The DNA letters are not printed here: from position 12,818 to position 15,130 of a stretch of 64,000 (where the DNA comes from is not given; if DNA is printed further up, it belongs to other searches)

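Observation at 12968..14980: Stand-alone GHKL ATPase fused to a Shedu-like PD-(D/E)xK nuclease: candidate single-gene defence system in a lower-GC islet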

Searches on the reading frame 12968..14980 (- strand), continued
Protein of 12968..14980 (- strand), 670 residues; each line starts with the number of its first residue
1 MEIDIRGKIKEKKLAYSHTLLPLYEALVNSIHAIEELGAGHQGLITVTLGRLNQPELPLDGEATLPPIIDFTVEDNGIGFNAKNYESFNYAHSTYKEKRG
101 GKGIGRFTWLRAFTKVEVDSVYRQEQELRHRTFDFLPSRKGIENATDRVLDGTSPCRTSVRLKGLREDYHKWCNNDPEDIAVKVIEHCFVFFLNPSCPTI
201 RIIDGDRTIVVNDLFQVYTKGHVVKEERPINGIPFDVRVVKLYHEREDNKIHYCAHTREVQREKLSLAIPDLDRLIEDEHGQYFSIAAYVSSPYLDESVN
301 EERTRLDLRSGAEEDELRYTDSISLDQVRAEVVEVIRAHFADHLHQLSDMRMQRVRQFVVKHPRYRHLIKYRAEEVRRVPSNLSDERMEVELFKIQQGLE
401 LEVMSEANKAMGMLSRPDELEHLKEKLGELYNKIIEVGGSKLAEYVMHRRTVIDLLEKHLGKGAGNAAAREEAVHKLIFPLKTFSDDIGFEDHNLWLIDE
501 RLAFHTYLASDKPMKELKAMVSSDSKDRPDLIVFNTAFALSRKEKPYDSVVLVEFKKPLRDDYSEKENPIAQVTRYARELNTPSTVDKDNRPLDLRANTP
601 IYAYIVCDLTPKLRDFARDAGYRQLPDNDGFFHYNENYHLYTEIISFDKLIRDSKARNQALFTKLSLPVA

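Call 61: search_protein_families(library=pfam, proteins=[L086:9995-12010:+, L087:7983-10007:+, L058:10001-12004:+, L066:10001-12013:+, P0205, P0313], max_evalue=1)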
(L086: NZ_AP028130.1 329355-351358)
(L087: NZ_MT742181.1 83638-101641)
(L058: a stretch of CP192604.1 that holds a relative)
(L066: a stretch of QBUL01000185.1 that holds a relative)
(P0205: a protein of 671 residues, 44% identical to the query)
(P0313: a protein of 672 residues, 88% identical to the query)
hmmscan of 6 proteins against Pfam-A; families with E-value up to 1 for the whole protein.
L086:9995-12010:+ (672 aa): 4 families
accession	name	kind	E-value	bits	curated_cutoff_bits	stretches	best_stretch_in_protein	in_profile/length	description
PF13589.12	HATPase_c_3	-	0.031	14.7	25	1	70-155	34-123/137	Histidine kinase-, DNA gyrase B-, and HSP90-like ATPase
PF02518.31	HATPase_c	-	0.084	13.8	26.4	1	27-106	12-76/111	Histidine kinase-, DNA gyrase B-, and HSP90-like ATPase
PF04212.24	MIT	-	0.15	12.6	30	1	409-436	38-66/66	MIT (microtubule interacting and transport) domain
PF06366.19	FlhE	-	0.19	12.2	25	1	219-291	10-84/106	Flagellar protein FlhE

L087:7983-10007:+ (675 aa): 1 family
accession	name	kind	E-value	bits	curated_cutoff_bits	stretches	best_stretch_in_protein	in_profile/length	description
PF02518.31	HATPase_c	-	0.15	12.9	26.4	1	27-108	12-76/111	Histidine kinase-, DNA gyrase B-, and HSP90-like ATPase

L058:10001-12004:+ (668 aa): 1 family
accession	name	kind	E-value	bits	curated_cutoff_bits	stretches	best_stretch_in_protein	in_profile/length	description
PF13589.12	HATPase_c_3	-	0.038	14.5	25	1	25-120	9-93/137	Histidine kinase-, DNA gyrase B-, and HSP90-like ATPase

L066:10001-12013:+ (671 aa): 2 families
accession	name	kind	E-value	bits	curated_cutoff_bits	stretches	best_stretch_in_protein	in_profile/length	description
PF02518.31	HATPase_c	-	0.012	16.5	26.4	1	23-105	10-76/111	Histidine kinase-, DNA gyrase B-, and HSP90-like ATPase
PF21808.2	Dynamin-like_hel_bact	-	0.086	12.4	28.3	1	318-401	288-366/373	Bacterial dynamin-like protein, helical domain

P0205 (671 aa): 2 families
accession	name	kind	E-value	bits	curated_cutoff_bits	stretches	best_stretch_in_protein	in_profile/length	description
PF13589.12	HATPase_c_3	-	0.00011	22.7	25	1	66-154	33-125/137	Histidine kinase-, DNA gyrase B-, and HSP90-like ATPase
PF02518.31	HATPase_c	-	0.14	13.1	26.4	1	73-108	39-76/111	Histidine kinase-, DNA gyrase B-, and HSP90-like ATPase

P0313 (672 aa): 2 families
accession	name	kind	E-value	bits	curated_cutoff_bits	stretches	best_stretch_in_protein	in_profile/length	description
PF13589.12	HATPase_c_3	-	0.037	14.5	25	1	68-154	32-122/137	Histidine kinase-, DNA gyrase B-, and HSP90-like ATPase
PF02518.31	HATPase_c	-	0.1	13.5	26.4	1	27-106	12-76/111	Histidine kinase-, DNA gyrase B-, and HSP90-like ATPase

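Call 67: find_encoding_contigs(protein=P0002, flank=10000, max_places=2)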
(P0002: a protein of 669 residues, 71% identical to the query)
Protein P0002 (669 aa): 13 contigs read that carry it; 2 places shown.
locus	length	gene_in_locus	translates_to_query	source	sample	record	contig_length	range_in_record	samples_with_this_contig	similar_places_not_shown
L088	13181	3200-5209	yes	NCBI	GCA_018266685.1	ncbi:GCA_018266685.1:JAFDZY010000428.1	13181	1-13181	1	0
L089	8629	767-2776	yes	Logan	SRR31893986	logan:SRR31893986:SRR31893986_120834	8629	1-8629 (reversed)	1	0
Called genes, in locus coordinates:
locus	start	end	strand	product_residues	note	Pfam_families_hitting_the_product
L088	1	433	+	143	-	PF01047:MarR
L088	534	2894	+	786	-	PF02737:3HCDH_N, PF00725:3HCDH, PF00378:ECH_1, PF16113:ECH_2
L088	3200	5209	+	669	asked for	-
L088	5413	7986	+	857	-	PF09572:RE_XamI, PF02384:N6_Mtase (weak), PF07669:Eco57I, PF22837:M_Eco57I_C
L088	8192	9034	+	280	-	PF04383:KilA-N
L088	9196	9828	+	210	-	PF19570:DUF6088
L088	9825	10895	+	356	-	PF08843:AbiEii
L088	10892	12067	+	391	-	PF00108:Thiolase_N, PF02803:Thiolase_C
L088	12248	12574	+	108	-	-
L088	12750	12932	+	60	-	-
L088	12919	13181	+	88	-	PF01850:PIN (weak)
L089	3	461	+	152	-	?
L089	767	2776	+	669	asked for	-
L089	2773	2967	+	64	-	-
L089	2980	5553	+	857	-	PF09572:RE_XamI, PF02384:N6_Mtase (weak), PF07669:Eco57I, PF22837:M_Eco57I_C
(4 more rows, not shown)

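Call 68: find_encoding_contigs(protein=P0099, flank=10000, max_places=1)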
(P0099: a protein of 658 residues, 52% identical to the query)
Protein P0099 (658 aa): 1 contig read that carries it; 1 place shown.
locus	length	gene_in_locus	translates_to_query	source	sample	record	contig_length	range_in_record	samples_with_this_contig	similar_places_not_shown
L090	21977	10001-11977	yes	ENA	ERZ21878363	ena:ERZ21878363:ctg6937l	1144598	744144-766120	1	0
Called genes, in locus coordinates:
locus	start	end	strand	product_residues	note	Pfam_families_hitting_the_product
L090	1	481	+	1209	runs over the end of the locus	PF01103:Omp85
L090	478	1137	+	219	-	PF00300:His_Phos_1 (faint)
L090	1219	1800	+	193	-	PF00440:TetR_N, PF16925:TetR_C_13, PF21993:TetR_C_13_2 (weak)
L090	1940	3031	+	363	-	PF00724:Oxidored_FMN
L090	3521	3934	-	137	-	-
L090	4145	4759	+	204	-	PF00041:fn3 (weak)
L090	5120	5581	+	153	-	-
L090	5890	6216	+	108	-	-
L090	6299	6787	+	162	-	PF01797:Y1_Tnp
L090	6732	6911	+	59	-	-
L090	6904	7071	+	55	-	-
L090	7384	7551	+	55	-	-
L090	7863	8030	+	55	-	-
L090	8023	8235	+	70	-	-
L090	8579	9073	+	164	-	PF13560:HTH_31 (weak), PF01381:HTH_3, PF13443:HTH_26 (weak)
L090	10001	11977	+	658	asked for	-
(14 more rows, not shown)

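Call 69: find_encoding_contigs(protein=P0130, flank=10000, max_places=1)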
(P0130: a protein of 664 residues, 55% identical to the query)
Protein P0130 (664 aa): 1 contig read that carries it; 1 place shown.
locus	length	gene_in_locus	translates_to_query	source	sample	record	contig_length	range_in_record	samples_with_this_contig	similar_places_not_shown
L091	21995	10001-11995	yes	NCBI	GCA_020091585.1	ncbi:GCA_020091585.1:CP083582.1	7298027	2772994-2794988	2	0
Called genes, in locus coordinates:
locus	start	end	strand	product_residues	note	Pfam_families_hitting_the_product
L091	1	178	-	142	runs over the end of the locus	PF01609:DDE_Tnp_1 (faint), PF13586:DDE_Tnp_1_2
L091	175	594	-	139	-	PF13340:DUF4096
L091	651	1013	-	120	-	-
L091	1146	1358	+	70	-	-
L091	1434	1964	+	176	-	PF01844:HNH, PF14279:HNH_5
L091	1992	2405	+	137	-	PF28246:Alr0857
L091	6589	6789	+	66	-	-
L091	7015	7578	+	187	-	-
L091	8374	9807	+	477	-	-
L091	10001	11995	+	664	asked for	-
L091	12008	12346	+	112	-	-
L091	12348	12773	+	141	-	PF01844:HNH, PF14279:HNH_5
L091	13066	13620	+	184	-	PF01885:PTS_2-RNA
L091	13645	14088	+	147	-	PF08719:NADAR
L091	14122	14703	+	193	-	PF00929:RNase_T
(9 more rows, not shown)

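Call 70: find_encoding_contigs(protein=P0185, flank=10000, max_places=1)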
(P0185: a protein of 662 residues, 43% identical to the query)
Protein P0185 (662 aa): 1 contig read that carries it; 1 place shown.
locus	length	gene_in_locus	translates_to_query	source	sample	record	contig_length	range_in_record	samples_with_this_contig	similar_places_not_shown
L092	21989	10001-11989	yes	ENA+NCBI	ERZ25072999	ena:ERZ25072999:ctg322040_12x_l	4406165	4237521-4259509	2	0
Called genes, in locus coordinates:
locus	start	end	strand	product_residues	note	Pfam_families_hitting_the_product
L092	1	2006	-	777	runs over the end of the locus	-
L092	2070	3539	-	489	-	PF00478:IMPDH, PF03060:NMO (faint), PF00571:CBS, PF01070:FMN_dh (weak)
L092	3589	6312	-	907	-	PF07517:SecA_DEAD, PF00270:DEAD (faint), PF01043:SecA_PP_bind, PF21090:P-loop_SecA, PF07516:SecA_SW, PF02810:SEC-C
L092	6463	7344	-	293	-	PF01551:Peptidase_M23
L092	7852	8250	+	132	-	PF13911:AhpC-TSA_2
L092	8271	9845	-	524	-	PF13541:ChlI, PF00158:Sigma54_activat (weak), PF00493:MCM (faint), PF01078:Mg_chelatase, PF07728:AAA_5, PF13335:Mg_chelatase_C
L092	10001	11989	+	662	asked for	-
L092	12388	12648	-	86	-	-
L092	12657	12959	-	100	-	-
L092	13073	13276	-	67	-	-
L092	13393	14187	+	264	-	PF00303:Thymidylat_synt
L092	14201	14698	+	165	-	PF00186:DHFR_1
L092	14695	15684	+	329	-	PF08331:QueG_DUF1730, PF13187:Fer4_9 (faint), PF12838:Fer4_7 (weak), PF13484:Fer4_16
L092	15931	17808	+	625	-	PF00575:S1, PF00575:S1, PF23459:S1_RRP5 (weak), PF00575:S1, PF23459:S1_RRP5 (weak), PF00575:S1, PF23459:S1_RRP5, PF00575:S1, +4 more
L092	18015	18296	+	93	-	PF00216:Bac_DNA_binding, PF18291:HU-HIG, PF18175:HU-CCDC81_bac_2 (faint)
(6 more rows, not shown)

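Call 71: find_encoding_contigs(protein=P0205, flank=10000, max_places=1)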
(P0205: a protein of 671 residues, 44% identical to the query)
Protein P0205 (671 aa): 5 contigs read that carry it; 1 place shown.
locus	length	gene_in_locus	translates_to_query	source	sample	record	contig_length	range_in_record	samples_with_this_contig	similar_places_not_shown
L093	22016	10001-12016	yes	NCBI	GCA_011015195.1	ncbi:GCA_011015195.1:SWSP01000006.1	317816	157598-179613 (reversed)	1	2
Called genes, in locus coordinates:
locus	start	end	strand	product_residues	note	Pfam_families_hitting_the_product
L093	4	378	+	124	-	-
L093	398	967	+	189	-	-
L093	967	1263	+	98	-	-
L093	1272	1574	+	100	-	-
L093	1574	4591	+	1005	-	PF10145:PhageMin_Tail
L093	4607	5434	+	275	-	PF05709:Sipho_tail (weak), PF22768:SPP1_Dit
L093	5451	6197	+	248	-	-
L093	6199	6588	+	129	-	-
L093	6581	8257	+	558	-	-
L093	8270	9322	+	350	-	PF14594:Sipho_Gp37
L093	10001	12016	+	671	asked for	-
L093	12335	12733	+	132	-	PF13361:UvrD_C, PF13538:UvrD_C_2 (weak)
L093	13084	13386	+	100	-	-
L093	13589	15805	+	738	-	PF06723:MreB_Mbl, PF11104:PilM_2 (weak), PF14450:FtsA, PF14451:Ub-Mut7C (faint)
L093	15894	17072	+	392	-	PF01546:Peptidase_M20, PF07687:M20_dimer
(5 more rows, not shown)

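Call 76: search_protein_families(library=pfam, proteins=[L086:8619-9995:+], max_evalue=0.01)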
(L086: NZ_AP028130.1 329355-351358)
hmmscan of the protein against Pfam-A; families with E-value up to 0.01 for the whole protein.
L086:8619-9995:+ (459 aa): 1 family
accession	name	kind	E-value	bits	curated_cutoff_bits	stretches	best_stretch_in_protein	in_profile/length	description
PF14082.12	SduA_C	-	1.3e-25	90.8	27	1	278-438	2-159/159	Shedu protein SduA, C-terminal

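Call 83: search_dna_similar(query=window:12971-14980:-, collection=phages, mode=protein, max_rows=15)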
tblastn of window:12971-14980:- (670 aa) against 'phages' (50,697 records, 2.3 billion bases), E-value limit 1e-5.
Records with a match: 1; places in all: 1; records where one place covers at least 80% of the query: 1.
Best place of each record, by identity: <60% 1.
By first word of the organism name: Phage 1.
By host as written in the record: - 1.
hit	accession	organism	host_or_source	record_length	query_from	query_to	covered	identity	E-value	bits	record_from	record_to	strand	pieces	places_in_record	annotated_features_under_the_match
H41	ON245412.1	Phage vB_RanS_PJN03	sewage water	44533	1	665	99%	26.0%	3e-60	225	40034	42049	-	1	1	N-acetylmuramoyl-L-alanine amidase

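Call 86: search_solved_structures(query=L086:8619-9995:+, max_evalue=0.01)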
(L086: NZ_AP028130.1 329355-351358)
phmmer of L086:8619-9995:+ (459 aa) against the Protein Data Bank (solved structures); distinct sequences matched with E-value up to 0.01: 3.
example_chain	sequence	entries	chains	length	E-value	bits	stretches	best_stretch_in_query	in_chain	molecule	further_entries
8ti8_A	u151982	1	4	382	5.2e-34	121.1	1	249-448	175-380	Shedu protein SduA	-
8ti9_E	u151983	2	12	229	1.4e-33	119.6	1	251-448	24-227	Shedu protein SduA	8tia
8ps4_A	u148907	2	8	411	4.3e-07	32.4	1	240-446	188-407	Shedu effector protein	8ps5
